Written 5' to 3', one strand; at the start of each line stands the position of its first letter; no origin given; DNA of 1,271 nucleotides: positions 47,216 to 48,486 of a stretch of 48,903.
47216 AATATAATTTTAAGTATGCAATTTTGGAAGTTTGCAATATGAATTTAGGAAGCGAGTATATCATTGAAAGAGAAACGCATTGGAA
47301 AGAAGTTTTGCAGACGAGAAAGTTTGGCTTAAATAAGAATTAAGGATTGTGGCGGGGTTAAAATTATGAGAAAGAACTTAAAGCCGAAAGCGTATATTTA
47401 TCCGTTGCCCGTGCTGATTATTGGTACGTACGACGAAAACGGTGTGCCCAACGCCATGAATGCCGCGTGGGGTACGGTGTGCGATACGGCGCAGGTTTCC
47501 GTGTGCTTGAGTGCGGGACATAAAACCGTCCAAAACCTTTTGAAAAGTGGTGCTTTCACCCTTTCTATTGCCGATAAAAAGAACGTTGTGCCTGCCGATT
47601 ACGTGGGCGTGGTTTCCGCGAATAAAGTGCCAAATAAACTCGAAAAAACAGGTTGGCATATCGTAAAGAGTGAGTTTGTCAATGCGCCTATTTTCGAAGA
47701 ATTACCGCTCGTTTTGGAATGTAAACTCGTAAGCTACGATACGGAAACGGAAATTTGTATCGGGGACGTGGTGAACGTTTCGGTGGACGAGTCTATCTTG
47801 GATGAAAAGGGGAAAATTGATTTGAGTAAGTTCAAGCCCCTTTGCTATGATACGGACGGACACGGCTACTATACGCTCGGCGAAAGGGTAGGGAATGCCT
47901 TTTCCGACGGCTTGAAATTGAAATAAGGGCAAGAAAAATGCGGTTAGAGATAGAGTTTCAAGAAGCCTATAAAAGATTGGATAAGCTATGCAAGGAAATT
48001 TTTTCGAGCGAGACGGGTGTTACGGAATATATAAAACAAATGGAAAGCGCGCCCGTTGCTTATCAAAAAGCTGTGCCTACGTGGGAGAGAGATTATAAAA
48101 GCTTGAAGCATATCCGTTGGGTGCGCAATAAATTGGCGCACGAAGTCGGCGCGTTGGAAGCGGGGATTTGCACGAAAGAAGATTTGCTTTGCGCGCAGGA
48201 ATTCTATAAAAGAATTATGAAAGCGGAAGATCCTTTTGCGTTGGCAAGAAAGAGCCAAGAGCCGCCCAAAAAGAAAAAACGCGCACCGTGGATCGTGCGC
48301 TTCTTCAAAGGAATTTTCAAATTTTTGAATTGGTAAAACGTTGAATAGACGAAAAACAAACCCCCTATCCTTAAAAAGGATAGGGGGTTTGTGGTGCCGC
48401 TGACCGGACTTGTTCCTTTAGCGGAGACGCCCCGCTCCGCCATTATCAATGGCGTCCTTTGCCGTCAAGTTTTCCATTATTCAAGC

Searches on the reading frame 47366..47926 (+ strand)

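Call 46: search_protein_families(library=pfam, proteins=[window:47366-47926:+])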
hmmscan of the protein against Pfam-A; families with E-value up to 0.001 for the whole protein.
window:47366-47926:+ (186 aa): 1 family
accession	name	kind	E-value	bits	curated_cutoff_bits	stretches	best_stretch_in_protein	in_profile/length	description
PF01613.24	Flavin_Reduct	-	2.2e-17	64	27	1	12-162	4-145/153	Flavin reductase like domain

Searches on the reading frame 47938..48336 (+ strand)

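Call 46: search_protein_families(library=pfam, proteins=[window:47938-48336:+])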
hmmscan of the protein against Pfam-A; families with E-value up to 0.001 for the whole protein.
window:47938-48336:+ (132 aa): 1 family
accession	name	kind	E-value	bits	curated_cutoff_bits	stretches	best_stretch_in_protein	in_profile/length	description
PF20185.3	DUF6548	-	1.9e-44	151.8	27.3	1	5-113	1-112/164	Family of unknown function (DUF6548)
